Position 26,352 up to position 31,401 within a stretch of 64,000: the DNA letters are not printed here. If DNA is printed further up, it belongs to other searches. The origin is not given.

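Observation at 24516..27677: Complete topoisomerase VI (Top6B-Top6A) operon in a bacterium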

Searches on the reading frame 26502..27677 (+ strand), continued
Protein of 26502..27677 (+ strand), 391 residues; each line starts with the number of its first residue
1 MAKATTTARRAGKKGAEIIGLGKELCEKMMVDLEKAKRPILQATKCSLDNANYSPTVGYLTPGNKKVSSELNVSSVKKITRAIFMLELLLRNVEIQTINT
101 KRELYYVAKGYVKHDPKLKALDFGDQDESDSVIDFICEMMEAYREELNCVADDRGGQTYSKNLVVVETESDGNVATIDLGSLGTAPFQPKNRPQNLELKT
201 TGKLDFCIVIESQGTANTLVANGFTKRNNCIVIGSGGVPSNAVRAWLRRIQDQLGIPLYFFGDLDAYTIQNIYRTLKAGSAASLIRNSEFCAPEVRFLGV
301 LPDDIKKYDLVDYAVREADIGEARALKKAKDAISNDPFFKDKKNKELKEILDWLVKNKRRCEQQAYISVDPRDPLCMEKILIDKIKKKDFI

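Call 60: search_protein_representatives(protein=window:26502-27677:+)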
Query: 391 residues. Proteins with E-value up to 0.001 (for the whole library): 564; up to 1e-10: 175; up to 1e-30: 14. The best 150 are listed.
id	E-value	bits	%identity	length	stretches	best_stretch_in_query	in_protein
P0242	2.1e-126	438.2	54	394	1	15-391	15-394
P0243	7.0e-71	255.5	61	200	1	6-197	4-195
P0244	5.2e-68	246.0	71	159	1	234-388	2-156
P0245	4.8e-54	200.1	66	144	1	17-155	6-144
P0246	1.7e-53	198.3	58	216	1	17-175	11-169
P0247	5.7e-53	196.5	75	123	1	269-391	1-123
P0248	7.7e-51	189.5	63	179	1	23-157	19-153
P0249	4.0e-48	180.6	57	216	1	189-346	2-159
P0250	7.2e-46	173.2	65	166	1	85-208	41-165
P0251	1.0e-44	169.4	36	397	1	23-366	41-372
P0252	1.8e-42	162.0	58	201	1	120-246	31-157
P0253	2.6e-38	148.3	64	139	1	89-195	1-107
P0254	7.6e-35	136.9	58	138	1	139-255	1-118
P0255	3.8e-33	131.3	38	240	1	139-386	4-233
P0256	1.2e-30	123.1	34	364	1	27-327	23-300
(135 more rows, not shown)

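Call 63: predict_structure(alignment_id=A2)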
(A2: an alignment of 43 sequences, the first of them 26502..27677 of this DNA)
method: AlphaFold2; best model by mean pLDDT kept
length: 391 residues; sequences in the alignment: 43
mean_pLDDT: 77.1   pTM: 0.73
mean pLDDT of the five models: 77.1, 73.9, 71.1, 66.2, 63.0
residues with pLDDT >= 90: 121; 70-90: 173; 50-70: 47; < 50: 50
segments of 3 or more residues with pLDDT < 50: 1-12, 124-135, 137-153, 282-289
pLDDT, mean of each block of 10 residues (from residue 1): 38 66 74 62 72 76 74 67 74 77 80 72 44 46 33 65 89 88 81 79 95 88 92 84 83 94 90 75 47 86 93 83 86 87 91 93 92 91 96 91
secondary structure, 60 per line:
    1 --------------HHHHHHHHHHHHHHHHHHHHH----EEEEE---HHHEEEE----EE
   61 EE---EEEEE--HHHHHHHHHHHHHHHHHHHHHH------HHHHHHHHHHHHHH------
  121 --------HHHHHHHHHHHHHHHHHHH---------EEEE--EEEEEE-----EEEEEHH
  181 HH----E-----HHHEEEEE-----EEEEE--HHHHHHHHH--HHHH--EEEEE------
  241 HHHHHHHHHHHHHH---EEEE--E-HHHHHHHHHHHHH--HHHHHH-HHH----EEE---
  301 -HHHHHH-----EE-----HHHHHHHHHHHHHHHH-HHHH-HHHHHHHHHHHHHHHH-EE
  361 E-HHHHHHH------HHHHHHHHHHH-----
elements in order: H15-35 E40-44 E51-54 E59-62 E66-70 H73-94 H101-114 H129-147 E157-160 E163-168 E174-178 H179-182 E196-200 E206-210 H213-221 H224-227 E230-234 H241-254 E258-261 H266-278 H281-286 E295-297 H302-307 H320-335 H337-340 H342-357 E359-361 H363-369 H376-386

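Call 65: fold_search(model_id=the predicted structure, library=pdb)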
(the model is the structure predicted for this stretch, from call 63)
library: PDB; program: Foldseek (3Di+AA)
matches with E <= 10: 408; with E <= 0.001: 10
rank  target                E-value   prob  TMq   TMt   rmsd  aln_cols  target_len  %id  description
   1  9o8p_A                1.4e-17  1.00  0.51  0.56  19.7       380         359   21  CryoEM structure of M. mazei topoisomerase VI-minicircle DNA complex (released 2026-02-25)
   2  1d3y_B                3.0e-17  1.00  0.51  0.68  16.6       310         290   29  STRUCTURE OF THE DNA TOPOISOMERASE VI A SUBUNIT (released 1999-11-05)
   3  1d3y_A                4.1e-17  1.00  0.52  0.69  16.7       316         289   28  STRUCTURE OF THE DNA TOPOISOMERASE VI A SUBUNIT (released 1999-11-05)
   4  9o0g_A                5.7e-17  1.00  0.51  0.56  18.7       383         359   23  CryoEM structure of M. mazei topoisomerase VI(A-E342Q)-minicircle DNA complex in cleavage state (released 2026-02-25)
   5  9o0g_C                7.8e-17  1.00  0.51  0.55  18.8       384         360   23  CryoEM structure of M. mazei topoisomerase VI(A-E342Q)-minicircle DNA complex in cleavage state (released 2026-02-25)
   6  9o7o_A                3.2e-15  1.00  0.49  0.53  18.9       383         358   23  CryoEM structure of M. mazei topoisomerase VI(A-E342Q)-minicircle DNA complex in asymmetric state (released 2026-02-25)
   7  2zbk_A                5.0e-12  1.00  0.50  0.55  17.7       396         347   22  Crystal structure of an intact type II DNA topoisomerase: insights into DNA transfer mechanisms (released 2008-02-12)
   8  2q2e_A                9.0e-10  1.00  0.47  0.58  18.0       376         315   19  Crystal structure of the topoisomerase VI holoenzyme from Methanosarcina mazei (released 2007-07-10)
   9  8urq_A                1.4e-08  1.00  0.42  0.46  15.0       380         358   13  Spo11 core complex with gapped DNA (released 2024-06-26)
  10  8uru_A                1.5e-07  1.00  0.41  0.44  15.0       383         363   12  Spo11 core complex with hairpin DNA (released 2024-06-26)
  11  5w34_B                9.9e-02  0.21  0.19  0.22  17.1       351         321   12  Crystal structure of the RNA polymerase domain (RPD) of Mycobacterium tuberculosis primase DnaG in complex with double (released 2018-03-28)
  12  7zec_C                3.1e-01  0.13  0.12  0.09  23.6       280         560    8  IF(heme/confined) conformation of CydDC in ATP(CydD) bound state (Dataset-15) (released 2023-04-19)
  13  7zdu_C                3.7e-01  0.10  0.12  0.08  26.6       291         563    8  Occ(apo/return) conformation of CydDC mutant (E500Q.C) in ATP(CydC)/ATP(CydD) bound state (Dataset-19) (released 2023-04-19)
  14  5tns_C                4.1e-01  0.11  0.16  0.19  16.8       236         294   11  Crystal structure of the D129S mutant of the CFTR inhibitory factor Cif containing 1,2-Epoxycyclohexane (released 2017-10-11)
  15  2r11_D                4.3e-01  0.11  0.15  0.19  14.1       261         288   14  Crystal structure of putative hydrolase (2632844) from Bacillus subtilis at 1.96 A resolution (released 2007-09-04)
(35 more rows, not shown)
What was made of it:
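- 26502..27677 (+): top6A, the topo VI A subunit (391 aa): DNA-cleaving subunit, Spo11 family. The top 8 fold hits of the AF2 model are topo VI-A, followed by Spo11 (calls 63, 65).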

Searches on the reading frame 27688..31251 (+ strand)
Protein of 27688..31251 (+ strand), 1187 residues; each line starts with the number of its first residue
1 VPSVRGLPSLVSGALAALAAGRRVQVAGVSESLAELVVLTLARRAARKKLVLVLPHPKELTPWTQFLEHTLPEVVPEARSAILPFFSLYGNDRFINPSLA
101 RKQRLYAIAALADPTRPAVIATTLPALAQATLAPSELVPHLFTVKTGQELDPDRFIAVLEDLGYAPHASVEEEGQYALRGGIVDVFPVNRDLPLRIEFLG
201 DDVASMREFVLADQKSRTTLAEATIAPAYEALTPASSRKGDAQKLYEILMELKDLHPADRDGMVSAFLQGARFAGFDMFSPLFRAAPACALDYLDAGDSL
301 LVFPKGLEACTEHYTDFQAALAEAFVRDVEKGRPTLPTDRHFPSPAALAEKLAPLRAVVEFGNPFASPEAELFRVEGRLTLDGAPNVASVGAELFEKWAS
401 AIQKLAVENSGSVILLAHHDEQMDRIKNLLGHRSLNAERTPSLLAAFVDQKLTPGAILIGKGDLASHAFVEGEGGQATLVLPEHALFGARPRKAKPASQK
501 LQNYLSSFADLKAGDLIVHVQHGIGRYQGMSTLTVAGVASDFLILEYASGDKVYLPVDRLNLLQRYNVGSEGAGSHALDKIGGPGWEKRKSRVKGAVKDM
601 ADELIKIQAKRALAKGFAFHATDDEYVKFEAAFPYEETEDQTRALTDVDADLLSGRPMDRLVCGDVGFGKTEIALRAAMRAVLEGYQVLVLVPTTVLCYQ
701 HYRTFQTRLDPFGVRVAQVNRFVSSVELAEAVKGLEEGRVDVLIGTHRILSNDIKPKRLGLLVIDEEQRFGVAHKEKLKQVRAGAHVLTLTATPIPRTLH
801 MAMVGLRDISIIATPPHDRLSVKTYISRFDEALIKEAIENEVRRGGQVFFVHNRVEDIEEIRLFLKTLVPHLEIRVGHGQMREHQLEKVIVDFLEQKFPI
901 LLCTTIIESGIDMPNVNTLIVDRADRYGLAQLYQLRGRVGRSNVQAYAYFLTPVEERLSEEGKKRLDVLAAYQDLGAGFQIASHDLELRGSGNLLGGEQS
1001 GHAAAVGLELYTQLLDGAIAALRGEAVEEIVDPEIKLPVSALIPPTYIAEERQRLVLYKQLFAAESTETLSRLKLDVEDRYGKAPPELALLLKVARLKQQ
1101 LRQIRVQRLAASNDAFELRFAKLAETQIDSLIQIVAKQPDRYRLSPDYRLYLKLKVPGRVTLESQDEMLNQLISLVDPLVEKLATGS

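Call 18: search_protein_families(library=pfam, proteins=[window:27688-31251:+], max_evalue=0.0001)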
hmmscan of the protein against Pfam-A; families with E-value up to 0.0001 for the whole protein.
window:27688-31251:+ (1187 aa): 7 families
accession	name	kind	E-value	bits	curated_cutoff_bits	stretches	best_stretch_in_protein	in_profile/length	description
PF00270.35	DEAD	-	2e-23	83.4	26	1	641-800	4-165/167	DEAD/DEAH box helicase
PF03461.20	TRCF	-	9.3e-21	74.4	25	1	1037-1129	1-93/95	TRCF domain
PF02559.22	CarD_TRCF_RID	-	2.9e-20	72.5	23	1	511-566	1-56/57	CarD-like/TRCF RID domain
PF00271.37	Helicase_C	-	1.2e-19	71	23.5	1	835-942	8-109/110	Helicase conserved C-terminal domain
PF17757.6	UvrB_inter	-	3.9e-19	69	22.9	1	143-229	2-89/91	UvrB interaction domain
PF04851.21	ResIII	-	1.9e-08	34.9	22.5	1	660-794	26-162/164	Type III restriction enzyme, res subunit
PF19833.4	RecG_dom3_C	-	2e-05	25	26.8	1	978-1034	4-58/87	ATP-dependent DNA helicase RecG, domain 3, C-terminal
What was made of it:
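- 27688..31251 (+): mfd (transcription-repair coupling factor), 10 nt downstream and probably co-transcribed. It is a neighbour, not part of the enzyme. Pfam shows the TRCF, CarD_TRCF_RID, UvrB_inter, DEAD and Helicase_C domains (call 18).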

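Call 37: list_cluster_members(proteins=[P0001, P0121, window:27688-31251:+])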
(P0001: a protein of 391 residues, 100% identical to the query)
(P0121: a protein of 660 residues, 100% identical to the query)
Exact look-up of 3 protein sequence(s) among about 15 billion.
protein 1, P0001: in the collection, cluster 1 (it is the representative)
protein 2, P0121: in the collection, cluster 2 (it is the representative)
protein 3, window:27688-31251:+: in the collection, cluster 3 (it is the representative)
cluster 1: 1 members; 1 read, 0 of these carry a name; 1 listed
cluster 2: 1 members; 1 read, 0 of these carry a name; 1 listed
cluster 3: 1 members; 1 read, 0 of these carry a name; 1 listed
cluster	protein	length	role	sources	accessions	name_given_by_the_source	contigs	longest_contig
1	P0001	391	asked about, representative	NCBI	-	-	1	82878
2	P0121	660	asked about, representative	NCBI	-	-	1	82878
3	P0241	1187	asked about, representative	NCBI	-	-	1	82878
